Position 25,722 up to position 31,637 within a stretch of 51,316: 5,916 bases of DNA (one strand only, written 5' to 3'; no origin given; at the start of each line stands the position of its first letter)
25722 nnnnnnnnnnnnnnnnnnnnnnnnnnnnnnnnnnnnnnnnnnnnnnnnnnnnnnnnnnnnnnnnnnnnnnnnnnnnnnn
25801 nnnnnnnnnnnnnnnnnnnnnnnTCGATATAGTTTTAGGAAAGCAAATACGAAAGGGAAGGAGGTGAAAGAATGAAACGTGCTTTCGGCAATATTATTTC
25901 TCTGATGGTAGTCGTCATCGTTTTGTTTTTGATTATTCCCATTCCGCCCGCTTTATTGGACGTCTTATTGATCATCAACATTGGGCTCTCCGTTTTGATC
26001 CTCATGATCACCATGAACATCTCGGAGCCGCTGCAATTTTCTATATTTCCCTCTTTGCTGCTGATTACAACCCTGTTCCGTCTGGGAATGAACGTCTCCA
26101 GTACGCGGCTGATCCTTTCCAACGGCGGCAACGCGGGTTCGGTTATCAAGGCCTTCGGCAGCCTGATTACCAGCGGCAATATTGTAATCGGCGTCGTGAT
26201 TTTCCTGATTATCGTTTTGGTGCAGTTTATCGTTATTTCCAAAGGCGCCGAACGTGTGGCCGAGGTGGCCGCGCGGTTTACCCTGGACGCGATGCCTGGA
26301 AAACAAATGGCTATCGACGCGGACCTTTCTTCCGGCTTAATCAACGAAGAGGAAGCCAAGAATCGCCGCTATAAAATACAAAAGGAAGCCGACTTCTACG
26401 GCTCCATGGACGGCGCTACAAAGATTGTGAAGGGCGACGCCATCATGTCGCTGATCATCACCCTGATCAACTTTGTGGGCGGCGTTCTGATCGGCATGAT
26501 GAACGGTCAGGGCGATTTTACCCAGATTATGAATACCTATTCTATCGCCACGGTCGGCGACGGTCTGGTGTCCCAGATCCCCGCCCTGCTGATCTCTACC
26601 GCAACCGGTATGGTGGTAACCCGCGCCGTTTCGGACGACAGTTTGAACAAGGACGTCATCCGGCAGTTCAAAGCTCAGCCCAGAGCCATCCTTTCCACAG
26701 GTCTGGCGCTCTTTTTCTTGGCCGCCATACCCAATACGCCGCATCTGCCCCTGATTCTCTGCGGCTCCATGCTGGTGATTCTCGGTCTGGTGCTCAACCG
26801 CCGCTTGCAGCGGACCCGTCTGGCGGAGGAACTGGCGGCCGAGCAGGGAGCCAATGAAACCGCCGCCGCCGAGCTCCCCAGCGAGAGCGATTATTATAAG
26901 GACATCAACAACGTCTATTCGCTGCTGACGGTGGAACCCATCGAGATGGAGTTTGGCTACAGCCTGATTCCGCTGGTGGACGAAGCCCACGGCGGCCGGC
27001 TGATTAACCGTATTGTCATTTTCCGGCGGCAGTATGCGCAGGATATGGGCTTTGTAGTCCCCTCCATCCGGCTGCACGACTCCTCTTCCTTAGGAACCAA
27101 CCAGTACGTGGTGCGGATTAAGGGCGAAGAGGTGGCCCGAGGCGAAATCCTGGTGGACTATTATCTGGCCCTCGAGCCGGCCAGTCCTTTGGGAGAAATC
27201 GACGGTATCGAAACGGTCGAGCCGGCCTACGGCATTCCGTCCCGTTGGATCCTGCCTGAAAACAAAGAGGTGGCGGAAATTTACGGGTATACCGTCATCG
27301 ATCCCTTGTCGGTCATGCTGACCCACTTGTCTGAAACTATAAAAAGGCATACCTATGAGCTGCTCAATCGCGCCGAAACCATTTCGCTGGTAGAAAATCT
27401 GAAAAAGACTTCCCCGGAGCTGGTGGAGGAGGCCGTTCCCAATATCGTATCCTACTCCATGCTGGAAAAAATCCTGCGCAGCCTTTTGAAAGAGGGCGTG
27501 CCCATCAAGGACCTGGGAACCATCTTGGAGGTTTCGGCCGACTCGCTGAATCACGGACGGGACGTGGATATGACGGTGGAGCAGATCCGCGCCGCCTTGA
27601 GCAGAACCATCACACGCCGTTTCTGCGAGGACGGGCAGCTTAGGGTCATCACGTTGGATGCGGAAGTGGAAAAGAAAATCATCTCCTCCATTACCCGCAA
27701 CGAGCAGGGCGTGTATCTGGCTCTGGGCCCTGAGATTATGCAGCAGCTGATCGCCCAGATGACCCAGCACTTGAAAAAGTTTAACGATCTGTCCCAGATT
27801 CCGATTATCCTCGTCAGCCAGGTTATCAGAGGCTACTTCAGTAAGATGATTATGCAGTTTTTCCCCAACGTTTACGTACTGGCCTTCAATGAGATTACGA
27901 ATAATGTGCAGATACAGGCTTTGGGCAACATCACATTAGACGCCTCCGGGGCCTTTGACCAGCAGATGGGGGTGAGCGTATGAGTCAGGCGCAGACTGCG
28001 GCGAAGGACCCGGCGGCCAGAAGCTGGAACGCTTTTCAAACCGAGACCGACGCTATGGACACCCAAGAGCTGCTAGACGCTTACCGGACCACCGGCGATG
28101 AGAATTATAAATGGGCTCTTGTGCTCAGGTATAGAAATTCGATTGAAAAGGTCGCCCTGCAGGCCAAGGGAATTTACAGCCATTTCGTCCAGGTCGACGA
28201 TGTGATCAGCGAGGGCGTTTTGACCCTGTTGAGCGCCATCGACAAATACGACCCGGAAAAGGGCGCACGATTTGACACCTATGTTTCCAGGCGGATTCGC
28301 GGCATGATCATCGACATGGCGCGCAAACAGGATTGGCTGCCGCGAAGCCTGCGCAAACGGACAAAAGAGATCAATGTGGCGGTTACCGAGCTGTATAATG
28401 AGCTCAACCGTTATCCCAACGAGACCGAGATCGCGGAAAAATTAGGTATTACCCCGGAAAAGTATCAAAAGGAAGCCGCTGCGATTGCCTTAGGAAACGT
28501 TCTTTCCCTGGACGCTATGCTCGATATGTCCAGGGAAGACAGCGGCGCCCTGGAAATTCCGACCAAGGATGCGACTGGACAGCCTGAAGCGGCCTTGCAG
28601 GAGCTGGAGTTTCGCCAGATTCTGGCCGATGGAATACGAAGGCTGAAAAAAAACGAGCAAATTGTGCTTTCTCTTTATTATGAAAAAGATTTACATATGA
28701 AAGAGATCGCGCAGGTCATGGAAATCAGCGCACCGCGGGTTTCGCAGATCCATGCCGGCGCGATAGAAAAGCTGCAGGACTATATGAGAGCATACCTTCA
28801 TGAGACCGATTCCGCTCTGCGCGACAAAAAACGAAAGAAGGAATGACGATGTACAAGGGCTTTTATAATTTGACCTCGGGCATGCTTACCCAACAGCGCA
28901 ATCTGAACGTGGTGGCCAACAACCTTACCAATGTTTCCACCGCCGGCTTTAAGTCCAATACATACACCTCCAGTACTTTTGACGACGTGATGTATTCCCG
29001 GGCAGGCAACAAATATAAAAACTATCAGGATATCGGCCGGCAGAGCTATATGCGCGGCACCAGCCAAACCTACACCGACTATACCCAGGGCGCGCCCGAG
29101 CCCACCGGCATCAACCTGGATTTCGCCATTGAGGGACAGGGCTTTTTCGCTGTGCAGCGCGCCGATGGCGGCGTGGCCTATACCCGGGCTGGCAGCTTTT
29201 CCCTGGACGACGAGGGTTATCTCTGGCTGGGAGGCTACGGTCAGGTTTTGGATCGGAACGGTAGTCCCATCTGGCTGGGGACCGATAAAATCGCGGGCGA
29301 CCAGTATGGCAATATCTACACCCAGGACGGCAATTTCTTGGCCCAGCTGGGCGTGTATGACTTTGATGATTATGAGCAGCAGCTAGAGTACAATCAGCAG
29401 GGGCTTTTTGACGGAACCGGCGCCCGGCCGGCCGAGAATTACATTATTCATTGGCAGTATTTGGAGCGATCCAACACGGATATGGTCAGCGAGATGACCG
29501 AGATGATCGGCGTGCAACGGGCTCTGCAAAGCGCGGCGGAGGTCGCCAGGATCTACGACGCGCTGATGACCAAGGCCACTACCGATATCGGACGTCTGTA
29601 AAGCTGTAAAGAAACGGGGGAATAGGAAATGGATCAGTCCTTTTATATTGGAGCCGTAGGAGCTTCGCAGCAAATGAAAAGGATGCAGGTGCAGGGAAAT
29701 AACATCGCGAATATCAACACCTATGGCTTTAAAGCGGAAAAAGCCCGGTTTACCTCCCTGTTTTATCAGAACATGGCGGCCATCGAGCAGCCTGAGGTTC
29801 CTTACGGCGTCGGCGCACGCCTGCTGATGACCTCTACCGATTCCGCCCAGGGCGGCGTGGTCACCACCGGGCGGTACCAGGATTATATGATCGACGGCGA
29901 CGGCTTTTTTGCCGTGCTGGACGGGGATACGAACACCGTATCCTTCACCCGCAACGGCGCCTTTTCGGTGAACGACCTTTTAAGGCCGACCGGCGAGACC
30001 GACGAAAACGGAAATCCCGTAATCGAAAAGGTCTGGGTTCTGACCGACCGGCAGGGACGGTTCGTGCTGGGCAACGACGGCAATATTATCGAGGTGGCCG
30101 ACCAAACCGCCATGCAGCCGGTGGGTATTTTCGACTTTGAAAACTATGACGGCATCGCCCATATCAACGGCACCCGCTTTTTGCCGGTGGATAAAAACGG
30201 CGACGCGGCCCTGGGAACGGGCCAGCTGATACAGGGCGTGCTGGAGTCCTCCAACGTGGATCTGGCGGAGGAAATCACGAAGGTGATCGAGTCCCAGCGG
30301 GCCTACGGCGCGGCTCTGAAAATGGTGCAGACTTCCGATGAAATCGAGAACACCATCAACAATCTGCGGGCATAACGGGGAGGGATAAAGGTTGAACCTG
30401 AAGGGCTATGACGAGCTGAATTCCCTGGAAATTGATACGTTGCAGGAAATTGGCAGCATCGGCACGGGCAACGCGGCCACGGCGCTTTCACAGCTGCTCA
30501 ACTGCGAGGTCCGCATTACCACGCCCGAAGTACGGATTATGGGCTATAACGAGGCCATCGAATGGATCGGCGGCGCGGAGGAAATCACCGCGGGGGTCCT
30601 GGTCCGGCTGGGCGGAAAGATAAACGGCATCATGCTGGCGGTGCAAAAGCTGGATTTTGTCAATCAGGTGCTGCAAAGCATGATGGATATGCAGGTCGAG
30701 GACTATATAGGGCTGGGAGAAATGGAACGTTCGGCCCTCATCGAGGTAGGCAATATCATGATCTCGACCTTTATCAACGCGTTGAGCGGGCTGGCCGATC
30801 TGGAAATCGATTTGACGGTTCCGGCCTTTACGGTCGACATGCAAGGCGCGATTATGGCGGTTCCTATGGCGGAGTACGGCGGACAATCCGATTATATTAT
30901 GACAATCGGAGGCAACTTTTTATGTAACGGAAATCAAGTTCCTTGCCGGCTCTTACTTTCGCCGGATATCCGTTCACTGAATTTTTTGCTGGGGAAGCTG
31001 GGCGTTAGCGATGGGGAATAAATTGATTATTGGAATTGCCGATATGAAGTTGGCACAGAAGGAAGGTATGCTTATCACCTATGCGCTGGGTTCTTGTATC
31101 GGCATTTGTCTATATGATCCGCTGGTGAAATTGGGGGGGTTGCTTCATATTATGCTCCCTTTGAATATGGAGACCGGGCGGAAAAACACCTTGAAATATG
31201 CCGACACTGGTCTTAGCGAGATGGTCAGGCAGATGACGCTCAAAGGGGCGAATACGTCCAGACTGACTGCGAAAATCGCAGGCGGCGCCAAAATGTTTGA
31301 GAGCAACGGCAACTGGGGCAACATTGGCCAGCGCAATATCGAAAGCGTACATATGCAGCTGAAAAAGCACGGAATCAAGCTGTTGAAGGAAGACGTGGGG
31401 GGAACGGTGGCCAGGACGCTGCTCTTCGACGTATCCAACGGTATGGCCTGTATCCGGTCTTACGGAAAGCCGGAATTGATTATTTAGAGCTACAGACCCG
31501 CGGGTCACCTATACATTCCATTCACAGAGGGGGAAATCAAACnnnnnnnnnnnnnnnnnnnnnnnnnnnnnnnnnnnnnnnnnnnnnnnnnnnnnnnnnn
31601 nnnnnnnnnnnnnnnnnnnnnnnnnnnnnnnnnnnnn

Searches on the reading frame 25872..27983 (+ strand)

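Call 7: search_protein_families(library=pfam, proteins=[window:25872-27983:+], max_evalue=0.001)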
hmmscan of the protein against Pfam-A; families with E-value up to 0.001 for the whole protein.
window:25872-27983:+ (703 aa): 1 family
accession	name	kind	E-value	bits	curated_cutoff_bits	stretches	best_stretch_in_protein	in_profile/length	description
PF00771.25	FHIPEP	-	8.9e-246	817.9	29.1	1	16-679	1-656/657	FHIPEP family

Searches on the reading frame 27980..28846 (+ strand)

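Call 7: search_protein_families(library=pfam, proteins=[window:27980-28846:+], max_evalue=0.001)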
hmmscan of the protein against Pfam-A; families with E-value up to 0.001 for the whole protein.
window:27980-28846:+ (288 aa): 5 families
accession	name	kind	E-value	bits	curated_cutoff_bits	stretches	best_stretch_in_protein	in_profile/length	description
PF04542.20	Sigma70_r2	-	3.8e-14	52.7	24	1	48-119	2-70/71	Sigma-70 region 2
PF04545.22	Sigma70_r4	-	4.7e-12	45.7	24.1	1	219-266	2-49/50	Sigma-70, region 4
PF04539.22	Sigma70_r3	-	1.5e-08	35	25.3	1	128-167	3-42/78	Sigma-70 region 3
PF08281.18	Sigma70_r4_2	-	1.3e-06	28.4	25.7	1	213-254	2-43/54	Sigma-70, region 4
PF04297.20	UPF0122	-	0.00089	19.9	22.7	0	225-268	21-64/101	Putative helix-turn-helix protein, YlxM / p13 like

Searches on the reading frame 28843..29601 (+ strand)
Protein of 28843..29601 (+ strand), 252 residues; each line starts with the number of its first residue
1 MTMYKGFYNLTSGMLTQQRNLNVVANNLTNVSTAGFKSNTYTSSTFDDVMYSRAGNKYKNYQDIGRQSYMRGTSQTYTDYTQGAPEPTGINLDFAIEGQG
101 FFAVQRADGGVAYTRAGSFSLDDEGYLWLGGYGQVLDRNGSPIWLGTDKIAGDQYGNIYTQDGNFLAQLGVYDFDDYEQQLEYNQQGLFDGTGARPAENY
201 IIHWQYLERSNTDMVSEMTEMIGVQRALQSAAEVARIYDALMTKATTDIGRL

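Call 7: search_protein_families(library=pfam, proteins=[window:28843-29601:+], max_evalue=0.001)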
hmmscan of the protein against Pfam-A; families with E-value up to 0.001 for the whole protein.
window:28843-29601:+ (252 aa): 3 families
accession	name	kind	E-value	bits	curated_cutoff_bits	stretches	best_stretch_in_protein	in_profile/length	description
PF22692.1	LlgE_F_G_D1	-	8.5e-12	45.5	27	1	95-128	1-34/64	Flagellar hook protein FlgE/F/G D1 domain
PF06429.18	Flg_bbr_C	-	1.2e-08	34.7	23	1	205-246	3-44/46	Flagellar basal body rod FlgEFG protein C-terminal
PF00460.25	Flg_bb_rod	-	3.4e-08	33.7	20.7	1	7-37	1-31/31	Flagella basal body rod protein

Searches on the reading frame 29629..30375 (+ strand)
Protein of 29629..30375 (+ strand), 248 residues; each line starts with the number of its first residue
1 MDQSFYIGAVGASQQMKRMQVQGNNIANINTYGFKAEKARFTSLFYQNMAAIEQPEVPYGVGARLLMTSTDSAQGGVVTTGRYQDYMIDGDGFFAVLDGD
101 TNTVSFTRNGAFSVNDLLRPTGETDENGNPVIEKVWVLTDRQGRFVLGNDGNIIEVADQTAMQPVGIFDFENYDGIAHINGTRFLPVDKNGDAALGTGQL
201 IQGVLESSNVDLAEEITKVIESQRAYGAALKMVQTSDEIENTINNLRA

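Call 7: search_protein_families(library=pfam, proteins=[window:29629-30375:+], max_evalue=0.001)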
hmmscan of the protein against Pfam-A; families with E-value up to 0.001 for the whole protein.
window:29629-30375:+ (248 aa): 3 families
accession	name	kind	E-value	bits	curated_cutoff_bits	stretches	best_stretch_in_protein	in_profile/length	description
PF06429.18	Flg_bbr_C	-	3e-16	59.1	23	1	202-246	2-46/46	Flagellar basal body rod FlgEFG protein C-terminal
PF22692.1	LlgE_F_G_D1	-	1.5e-07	31.9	27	1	87-139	1-49/64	Flagellar hook protein FlgE/F/G D1 domain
PF00460.25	Flg_bb_rod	-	1.6e-06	28.4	20.7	1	5-35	1-31/31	Flagella basal body rod protein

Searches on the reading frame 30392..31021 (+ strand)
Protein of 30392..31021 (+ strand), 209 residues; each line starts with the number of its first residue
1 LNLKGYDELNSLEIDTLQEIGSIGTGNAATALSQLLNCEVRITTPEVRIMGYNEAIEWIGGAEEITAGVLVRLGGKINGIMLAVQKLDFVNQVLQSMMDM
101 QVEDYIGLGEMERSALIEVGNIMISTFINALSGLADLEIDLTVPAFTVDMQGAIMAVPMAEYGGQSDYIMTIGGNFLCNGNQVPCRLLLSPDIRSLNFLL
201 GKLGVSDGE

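Call 7: search_protein_families(library=pfam, proteins=[window:30392-31021:+], max_evalue=0.001)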
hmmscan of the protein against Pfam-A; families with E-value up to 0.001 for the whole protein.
window:30392-31021:+ (209 aa): 2 families
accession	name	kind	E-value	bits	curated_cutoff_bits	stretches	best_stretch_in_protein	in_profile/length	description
PF04509.17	CheC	-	1e-22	80.2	22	2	13-47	2-36/38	CheC-like family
PF13690.11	CheX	-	0.00025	21.5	27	0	69-154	3-80/94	Chemotaxis phosphatase CheX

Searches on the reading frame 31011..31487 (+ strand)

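Call 7: search_protein_families(library=pfam, proteins=[window:31011-31487:+], max_evalue=0.001)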
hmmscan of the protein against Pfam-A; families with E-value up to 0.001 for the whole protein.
window:31011-31487:+ (158 aa): 1 family
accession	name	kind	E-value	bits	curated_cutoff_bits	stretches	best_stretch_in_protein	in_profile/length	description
PF03975.18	CheD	-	1.8e-30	105.7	25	1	48-149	1-107/108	CheD chemotactic sensory transduction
